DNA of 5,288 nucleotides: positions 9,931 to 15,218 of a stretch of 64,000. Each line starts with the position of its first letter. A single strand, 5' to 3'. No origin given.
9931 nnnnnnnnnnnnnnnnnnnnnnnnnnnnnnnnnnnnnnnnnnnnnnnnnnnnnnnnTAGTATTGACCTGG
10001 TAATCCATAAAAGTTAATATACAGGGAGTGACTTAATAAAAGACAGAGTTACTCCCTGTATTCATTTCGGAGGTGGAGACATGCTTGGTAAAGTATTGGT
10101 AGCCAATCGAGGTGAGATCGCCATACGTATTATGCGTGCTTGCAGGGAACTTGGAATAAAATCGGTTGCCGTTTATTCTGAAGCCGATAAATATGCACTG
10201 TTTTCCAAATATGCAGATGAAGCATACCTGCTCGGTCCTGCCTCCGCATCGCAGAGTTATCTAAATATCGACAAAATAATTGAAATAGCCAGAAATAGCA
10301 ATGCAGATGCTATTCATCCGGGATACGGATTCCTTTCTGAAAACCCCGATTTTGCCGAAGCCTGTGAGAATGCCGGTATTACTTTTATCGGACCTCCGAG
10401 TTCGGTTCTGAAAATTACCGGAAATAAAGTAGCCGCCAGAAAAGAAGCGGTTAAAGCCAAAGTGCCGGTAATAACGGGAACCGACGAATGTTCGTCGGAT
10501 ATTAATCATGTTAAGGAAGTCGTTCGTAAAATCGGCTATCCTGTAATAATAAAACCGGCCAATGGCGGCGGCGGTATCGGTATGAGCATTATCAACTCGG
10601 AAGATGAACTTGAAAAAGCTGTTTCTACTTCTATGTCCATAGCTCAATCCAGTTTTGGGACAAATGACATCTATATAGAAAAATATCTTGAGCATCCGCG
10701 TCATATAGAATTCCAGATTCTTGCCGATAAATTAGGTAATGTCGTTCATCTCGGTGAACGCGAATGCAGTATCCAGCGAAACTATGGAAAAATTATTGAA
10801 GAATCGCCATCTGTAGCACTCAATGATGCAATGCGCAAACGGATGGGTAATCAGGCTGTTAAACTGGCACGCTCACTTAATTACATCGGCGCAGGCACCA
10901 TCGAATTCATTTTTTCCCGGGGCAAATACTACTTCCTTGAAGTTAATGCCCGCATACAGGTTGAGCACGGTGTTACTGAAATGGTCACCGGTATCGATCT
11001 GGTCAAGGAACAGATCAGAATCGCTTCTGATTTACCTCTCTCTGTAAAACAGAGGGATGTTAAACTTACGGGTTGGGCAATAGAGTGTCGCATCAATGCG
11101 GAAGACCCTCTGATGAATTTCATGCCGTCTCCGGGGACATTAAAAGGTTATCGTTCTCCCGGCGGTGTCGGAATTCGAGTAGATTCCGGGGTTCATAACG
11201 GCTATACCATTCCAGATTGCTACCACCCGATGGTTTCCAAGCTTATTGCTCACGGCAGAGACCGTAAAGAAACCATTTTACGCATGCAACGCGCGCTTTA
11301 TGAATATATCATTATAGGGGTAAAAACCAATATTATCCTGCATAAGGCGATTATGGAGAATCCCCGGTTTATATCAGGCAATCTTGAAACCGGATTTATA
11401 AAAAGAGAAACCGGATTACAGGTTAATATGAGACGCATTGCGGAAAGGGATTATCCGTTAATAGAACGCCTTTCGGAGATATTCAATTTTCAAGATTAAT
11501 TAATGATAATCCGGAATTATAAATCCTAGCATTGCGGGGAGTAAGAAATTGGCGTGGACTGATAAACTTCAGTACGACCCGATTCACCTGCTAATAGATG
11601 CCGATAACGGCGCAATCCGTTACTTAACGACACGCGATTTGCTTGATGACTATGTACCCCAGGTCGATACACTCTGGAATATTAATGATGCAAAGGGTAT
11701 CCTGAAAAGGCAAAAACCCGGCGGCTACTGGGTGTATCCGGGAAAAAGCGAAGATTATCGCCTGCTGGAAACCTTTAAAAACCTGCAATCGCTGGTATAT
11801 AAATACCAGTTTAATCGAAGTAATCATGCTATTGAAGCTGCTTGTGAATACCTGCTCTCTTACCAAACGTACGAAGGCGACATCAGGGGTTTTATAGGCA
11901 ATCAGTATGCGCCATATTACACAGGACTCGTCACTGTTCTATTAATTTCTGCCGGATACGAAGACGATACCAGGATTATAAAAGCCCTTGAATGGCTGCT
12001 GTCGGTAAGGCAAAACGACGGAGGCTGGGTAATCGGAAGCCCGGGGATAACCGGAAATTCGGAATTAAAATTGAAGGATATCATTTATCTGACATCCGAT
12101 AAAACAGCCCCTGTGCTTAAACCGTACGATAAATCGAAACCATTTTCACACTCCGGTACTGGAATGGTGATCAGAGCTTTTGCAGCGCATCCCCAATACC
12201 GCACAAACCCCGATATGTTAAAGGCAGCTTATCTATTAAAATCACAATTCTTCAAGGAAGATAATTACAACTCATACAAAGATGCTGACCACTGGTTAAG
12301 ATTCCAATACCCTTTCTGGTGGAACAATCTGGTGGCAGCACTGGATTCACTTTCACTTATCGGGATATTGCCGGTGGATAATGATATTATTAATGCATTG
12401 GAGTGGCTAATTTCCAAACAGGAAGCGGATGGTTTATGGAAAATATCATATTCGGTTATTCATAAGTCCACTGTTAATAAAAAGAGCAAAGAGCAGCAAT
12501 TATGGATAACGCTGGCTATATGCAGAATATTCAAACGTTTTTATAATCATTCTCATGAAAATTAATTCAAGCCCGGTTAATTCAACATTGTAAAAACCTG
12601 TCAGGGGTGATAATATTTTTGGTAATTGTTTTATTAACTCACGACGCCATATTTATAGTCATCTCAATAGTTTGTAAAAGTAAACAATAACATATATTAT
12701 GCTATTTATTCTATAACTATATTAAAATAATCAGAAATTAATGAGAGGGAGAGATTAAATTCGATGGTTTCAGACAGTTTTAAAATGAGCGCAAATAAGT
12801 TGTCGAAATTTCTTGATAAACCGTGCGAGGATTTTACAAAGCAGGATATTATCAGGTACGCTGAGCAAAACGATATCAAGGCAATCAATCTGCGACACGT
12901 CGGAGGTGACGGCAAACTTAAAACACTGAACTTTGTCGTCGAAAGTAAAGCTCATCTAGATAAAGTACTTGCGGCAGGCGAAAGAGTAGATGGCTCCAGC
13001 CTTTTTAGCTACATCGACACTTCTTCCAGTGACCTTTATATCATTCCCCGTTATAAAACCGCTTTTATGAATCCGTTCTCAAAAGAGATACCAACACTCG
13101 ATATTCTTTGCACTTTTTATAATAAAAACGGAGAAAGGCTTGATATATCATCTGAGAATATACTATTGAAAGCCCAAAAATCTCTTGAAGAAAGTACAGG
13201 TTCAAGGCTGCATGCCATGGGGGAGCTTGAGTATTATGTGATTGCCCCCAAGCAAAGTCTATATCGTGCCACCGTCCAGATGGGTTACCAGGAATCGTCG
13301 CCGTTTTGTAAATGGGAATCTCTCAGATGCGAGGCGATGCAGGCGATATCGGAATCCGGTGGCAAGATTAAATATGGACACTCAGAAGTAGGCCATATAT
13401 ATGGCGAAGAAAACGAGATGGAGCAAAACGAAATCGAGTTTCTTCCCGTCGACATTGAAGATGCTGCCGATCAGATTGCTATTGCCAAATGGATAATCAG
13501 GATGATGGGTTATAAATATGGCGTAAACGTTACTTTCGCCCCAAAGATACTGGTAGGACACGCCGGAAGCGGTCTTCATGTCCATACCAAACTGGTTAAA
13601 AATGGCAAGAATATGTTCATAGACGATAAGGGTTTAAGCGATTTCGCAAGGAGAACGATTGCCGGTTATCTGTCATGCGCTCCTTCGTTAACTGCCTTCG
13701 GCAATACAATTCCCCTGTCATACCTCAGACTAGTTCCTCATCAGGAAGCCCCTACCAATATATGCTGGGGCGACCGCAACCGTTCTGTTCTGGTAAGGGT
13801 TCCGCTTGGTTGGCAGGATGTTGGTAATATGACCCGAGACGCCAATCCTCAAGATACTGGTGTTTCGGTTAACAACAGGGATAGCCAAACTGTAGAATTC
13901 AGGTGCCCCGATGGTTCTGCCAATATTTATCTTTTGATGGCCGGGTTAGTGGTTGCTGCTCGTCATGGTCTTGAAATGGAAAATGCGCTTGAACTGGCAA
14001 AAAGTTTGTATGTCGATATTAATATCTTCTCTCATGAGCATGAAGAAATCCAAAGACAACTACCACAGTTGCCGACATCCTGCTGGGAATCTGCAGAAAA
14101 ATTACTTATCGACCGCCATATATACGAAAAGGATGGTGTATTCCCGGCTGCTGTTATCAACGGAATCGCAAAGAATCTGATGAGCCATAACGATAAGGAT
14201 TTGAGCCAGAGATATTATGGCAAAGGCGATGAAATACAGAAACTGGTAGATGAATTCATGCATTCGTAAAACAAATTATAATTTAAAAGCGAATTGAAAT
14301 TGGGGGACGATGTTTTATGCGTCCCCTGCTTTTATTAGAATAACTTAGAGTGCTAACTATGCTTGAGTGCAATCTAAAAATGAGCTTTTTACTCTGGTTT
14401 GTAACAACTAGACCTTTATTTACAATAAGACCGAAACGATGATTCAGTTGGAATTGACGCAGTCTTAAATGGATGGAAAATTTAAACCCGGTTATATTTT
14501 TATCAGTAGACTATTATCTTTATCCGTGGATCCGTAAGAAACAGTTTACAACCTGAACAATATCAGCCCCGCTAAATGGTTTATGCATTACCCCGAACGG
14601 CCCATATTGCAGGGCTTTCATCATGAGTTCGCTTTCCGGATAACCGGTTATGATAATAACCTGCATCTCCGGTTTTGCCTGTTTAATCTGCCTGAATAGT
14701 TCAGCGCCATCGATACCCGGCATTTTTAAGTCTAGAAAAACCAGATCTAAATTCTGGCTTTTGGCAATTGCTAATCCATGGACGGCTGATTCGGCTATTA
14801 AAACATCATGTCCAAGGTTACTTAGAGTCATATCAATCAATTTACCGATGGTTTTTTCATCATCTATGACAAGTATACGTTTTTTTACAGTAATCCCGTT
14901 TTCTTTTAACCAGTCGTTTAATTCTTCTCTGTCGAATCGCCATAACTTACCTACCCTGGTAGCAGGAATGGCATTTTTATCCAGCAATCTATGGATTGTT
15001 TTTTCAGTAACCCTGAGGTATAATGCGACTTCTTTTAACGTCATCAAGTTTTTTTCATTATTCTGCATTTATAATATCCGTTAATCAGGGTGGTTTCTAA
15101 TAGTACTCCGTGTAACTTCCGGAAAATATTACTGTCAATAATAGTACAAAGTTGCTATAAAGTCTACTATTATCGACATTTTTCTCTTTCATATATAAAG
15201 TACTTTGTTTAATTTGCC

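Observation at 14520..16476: CetZ-like (archaeal cell-shape tubulin) homologue in a bacterial genome, divergent from an HTH-receiver regulator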

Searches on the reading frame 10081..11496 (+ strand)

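Call 34: search_protein_families(library=pfam, proteins=[window:10081-11496:+], max_evalue=0.00001)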
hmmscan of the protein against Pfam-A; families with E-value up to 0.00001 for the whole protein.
window:10081-11496:+ (472 aa): 7 families
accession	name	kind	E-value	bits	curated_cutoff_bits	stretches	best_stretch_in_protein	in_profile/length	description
PF02786.22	CPSase_L_D2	-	3.9e-73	245.9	19.8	1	116-321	2-209/211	Carbamoyl-phosphate synthase L chain, ATP binding domain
PF00289.28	Biotin_carb_N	-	1.1e-48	164.7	25.5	1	2-110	2-110/110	Biotin carboxylase, N-terminal domain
PF02785.25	Biotin_carb_C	-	3e-36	124.2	32.4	1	335-441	1-107/108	Biotin carboxylase C-terminal domain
PF07478.18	Dala_Dala_lig_C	-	1.5e-13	51.1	24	1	135-290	19-174/204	D-ala D-ala ligase C-terminus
PF02222.28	ATP-grasp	-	3.9e-09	36.8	27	1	140-291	18-162/179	ATP-grasp domain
PF02655.19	ATP-grasp_3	-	1.8e-07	31.8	23.2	1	145-293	24-158/160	ATP-grasp domain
PF08443.16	RimK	-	3.6e-06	27.2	21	0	118-312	11-185/188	RimK-like ATP-grasp domain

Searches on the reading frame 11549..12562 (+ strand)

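Call 34: search_protein_families(library=pfam, proteins=[window:11549-12562:+], max_evalue=0.00001)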
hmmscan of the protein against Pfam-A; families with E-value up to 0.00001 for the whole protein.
window:11549-12562:+ (338 aa): 1 family
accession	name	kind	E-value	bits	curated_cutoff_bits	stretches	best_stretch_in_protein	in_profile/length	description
PF13243.12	SQHop_cyclase_C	-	4e-10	39.7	26.1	1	82-160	148-226/319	Squalene-hopene cyclase C-terminal domain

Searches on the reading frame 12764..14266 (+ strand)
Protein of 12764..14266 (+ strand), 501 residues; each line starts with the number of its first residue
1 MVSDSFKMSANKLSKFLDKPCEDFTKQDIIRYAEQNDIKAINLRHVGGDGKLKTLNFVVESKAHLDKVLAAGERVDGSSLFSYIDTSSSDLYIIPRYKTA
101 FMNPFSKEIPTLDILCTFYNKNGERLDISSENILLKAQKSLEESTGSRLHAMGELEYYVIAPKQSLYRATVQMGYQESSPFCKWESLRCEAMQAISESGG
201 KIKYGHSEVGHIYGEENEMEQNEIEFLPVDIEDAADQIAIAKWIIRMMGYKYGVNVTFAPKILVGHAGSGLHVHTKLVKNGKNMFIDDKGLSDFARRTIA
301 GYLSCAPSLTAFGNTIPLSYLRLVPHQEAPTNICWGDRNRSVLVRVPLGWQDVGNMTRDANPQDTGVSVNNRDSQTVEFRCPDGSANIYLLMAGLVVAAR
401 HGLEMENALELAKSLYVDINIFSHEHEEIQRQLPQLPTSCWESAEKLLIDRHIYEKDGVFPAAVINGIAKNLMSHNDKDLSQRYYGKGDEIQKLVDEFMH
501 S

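Call 34: search_protein_families(library=pfam, proteins=[window:12764-14266:+], max_evalue=0.00001)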
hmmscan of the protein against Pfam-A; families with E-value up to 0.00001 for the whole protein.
window:12764-14266:+ (501 aa): 2 families
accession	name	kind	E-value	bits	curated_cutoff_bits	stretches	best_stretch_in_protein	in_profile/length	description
PF00120.29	Gln-synt_C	-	6.1e-57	193.7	24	1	135-465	9-318/344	Glutamine synthetase, catalytic domain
PF03951.24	Gln-synt_N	-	6.9e-12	45.3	33.4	1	37-120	1-81/82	Glutamine synthetase, beta-Grasp domain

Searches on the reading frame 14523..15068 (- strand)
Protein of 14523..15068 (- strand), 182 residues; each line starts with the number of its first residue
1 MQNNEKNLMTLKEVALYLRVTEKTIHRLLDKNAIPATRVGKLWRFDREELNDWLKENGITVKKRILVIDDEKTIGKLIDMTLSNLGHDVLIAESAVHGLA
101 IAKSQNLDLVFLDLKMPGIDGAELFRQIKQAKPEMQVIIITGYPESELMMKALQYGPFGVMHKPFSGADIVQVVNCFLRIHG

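Call 3: search_protein_families(library=pfam, proteins=[window:14523-15068:-], max_evalue=0.1)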
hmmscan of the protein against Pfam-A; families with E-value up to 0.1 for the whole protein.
window:14523-15068:- (182 aa): 7 families
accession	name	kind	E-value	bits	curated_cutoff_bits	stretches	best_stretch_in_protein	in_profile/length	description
PF00072.30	Response_reg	-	8.7e-26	90.7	30.2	1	65-174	1-110/111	Response regulator receiver domain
PF12728.13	HTH_17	-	2.1e-15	57.1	27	1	8-57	1-50/51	Helix-turn-helix domain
PF03374.19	ANT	-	0.0059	17.4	25.3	1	31-63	21-53/108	Phage antirepressor protein KilAC domain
PF13542.12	HTH_Tnp_ISL3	-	0.016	15.1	27.4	1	9-30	27-48/51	Helix-turn-helix domain of transposase family ISL3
PF21332.3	AmiR_N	-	0.027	14.9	27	1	104-172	38-105/111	AmiR, N-terminal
PF23198.2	PDE8A_N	-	0.028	14.8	29.6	1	65-141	13-90/147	PDE8A-like, N-terminal domain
PF13411.12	MerR_1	-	0.04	14.5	21.6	1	9-51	1-44/69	MerR HTH family regulatory protein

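Call 4: search_protein_families(library=ncbifam, proteins=[window:14523-15068:-], max_evalue=0.1)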
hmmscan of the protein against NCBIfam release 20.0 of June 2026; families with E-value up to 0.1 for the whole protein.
window:14523-15068:- (182 aa): 106 families (the best 25 are shown)
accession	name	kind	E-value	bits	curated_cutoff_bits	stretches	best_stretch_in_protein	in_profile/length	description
NF053512.1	nitric_RR_NosR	exception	7.5e-21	74.6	400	1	65-175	1-112/422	response regulator c-di-GMP phosphodiesterase, NosR family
NF006900.1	PRK09390.1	equivalog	4.5e-19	68.8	255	1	61-176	3-118/203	response regulator FixJ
NF010076.0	PRK13557.1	subfamily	8.2e-19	67.4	631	1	59-176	412-531/540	histidine kinase famiy protein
TIGR01818.1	ntrC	equivalog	3e-18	65.9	558.6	1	65-175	1-111/463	nitrogen regulation protein NR(I)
NF008469.0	PRK11361.1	equivalog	1.9e-17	63.1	714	1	60-180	2-122/461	acetoacetate metabolism transcriptional regulator AtoC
NF011695.0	PRK15115.1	equivalog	8e-17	61.1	763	1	63-174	7-118/445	two-component system response regulator GlrR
NF045717.1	DVU0259_DivK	exception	3.6e-16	59.4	160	1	62-175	2-113/117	DVU0259 family response regulator domain-containing protein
NF046020.1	HisKinCckABruc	equivalog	3.9e-16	58.1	1000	1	55-175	742-864/868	cell cycle histidine kinase CckA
NF051870.1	NAssimRespRegNtrX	equivalog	5e-16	58.6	600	1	64-175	3-116/452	nitrogen assimilation response regulator NtrX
NF045991.1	RespRegCtrARhodob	equivalog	5.4e-16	59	350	1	64-179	2-117/224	response regulator transcription factor CtrA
TIGR01764.1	excise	domain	7e-16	58.3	28.8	1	8-55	1-48/49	excisionase family DNA-binding protein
NF046022.1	RespRegCpdRBruc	equivalog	9.1e-16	57.9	180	1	63-177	2-116/120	cell cycle two-component system response regulator CpdR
NF008176.1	PRK10923.1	equivalog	1.5e-15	56.7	620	1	64-175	5-116/469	nitrogen regulation protein NR(I)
NF012227.0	AdeR_RR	equivalog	1.7e-15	57.2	340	1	62-179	11-127/239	efflux system response regulator transcription factor AdeR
NF040534.1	resp_reg_YycF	equivalog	1.8e-15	56.8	340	1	63-180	1-117/231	response regulator YycF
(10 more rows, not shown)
